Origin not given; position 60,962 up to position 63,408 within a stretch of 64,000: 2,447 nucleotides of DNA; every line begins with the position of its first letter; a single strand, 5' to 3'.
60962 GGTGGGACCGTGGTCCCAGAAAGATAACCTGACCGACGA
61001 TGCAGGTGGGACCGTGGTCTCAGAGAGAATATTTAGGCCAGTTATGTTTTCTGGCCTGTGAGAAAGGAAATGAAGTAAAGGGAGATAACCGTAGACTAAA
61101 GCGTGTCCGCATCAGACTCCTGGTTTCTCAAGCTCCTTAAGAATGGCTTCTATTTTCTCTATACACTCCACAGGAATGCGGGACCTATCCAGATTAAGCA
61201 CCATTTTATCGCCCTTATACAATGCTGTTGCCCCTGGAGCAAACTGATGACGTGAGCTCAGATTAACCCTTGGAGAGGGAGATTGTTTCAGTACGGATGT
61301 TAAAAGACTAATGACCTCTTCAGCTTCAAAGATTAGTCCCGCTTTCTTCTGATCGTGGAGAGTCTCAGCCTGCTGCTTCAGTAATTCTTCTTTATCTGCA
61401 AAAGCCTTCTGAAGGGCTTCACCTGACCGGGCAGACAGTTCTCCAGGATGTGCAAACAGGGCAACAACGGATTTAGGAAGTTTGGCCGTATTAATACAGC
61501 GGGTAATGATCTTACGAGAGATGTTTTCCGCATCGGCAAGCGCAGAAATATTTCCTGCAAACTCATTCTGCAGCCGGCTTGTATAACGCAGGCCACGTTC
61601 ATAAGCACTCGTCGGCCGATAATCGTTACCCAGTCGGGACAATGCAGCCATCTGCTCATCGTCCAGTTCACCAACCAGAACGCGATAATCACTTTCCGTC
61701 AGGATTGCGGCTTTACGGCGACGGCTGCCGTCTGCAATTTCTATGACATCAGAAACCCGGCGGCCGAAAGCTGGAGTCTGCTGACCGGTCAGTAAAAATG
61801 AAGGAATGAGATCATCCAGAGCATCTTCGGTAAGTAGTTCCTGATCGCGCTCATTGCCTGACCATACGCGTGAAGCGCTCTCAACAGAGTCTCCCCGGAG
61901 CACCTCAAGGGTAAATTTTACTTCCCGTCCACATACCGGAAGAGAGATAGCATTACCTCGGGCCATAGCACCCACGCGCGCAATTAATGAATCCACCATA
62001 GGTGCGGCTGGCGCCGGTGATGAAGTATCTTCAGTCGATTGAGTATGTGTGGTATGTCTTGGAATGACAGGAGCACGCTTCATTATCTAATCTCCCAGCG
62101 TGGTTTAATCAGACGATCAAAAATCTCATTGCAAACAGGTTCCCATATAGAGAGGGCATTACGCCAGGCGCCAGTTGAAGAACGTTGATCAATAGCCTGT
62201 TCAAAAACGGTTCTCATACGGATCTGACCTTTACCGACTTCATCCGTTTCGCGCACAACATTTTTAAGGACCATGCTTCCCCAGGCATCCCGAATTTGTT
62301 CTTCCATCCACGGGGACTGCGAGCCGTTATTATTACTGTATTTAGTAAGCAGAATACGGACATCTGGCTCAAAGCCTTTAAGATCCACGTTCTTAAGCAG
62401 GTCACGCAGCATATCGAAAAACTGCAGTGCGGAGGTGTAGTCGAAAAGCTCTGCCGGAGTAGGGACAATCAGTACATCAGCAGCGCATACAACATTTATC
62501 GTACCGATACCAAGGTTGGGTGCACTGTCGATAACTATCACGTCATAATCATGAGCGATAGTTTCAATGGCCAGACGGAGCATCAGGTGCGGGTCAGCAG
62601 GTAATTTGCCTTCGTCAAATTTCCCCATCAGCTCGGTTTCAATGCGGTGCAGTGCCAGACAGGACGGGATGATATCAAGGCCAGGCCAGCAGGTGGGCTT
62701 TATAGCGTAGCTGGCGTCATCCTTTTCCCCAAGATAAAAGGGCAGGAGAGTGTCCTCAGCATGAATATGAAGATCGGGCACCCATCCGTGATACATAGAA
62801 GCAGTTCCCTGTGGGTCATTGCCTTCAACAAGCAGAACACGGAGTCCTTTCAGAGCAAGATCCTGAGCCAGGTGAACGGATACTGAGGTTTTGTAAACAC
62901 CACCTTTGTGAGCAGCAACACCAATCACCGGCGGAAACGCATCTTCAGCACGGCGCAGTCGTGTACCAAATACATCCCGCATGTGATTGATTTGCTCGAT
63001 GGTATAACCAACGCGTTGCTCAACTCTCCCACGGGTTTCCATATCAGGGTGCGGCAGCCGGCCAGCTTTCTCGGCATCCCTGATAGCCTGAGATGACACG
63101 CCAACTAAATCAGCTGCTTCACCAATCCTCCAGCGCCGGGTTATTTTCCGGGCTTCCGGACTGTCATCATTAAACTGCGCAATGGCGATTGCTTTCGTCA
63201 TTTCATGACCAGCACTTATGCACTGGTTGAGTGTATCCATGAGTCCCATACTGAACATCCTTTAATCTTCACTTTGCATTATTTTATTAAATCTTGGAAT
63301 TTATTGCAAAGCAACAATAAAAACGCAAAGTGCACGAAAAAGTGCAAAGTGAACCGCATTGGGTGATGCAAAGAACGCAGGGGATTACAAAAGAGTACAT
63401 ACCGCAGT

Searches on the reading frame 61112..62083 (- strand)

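Call 42: search_protein_families(library=pfam, proteins=[window:61112-62083:-], max_evalue=0.00001)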
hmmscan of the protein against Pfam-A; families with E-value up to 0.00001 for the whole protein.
window:61112-62083:- (323 aa): 1 family
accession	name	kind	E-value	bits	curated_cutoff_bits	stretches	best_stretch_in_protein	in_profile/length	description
PF18090.7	SoPB_HTH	-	3.5e-39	133.2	27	1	158-232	1-75/75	Centromere-binding protein HTH domain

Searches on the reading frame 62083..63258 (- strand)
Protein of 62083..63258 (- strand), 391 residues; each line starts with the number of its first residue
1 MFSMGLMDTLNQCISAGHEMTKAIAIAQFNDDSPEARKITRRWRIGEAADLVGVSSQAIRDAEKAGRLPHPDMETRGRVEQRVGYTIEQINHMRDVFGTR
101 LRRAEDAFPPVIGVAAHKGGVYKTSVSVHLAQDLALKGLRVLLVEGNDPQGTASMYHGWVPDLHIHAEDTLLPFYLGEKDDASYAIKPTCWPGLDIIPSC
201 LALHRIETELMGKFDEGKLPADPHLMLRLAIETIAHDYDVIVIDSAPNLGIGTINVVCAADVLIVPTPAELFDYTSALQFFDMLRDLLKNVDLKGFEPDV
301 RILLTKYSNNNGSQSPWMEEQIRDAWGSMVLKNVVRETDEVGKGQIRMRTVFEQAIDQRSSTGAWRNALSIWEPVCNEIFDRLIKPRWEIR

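Call 42: search_protein_families(library=pfam, proteins=[window:62083-63258:-], max_evalue=0.00001)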
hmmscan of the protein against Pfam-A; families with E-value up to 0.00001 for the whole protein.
window:62083-63258:- (391 aa): 2 families
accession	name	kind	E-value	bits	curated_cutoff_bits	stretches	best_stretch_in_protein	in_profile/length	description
PF13614.12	AAA_31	-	1.1e-27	97.6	27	1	111-289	3-169/177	AAA domain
PF01656.29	CbiA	-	9.5e-21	74.5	25.4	1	113-348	2-122/125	CobQ/CobB/MinD/ParA nucleotide binding domain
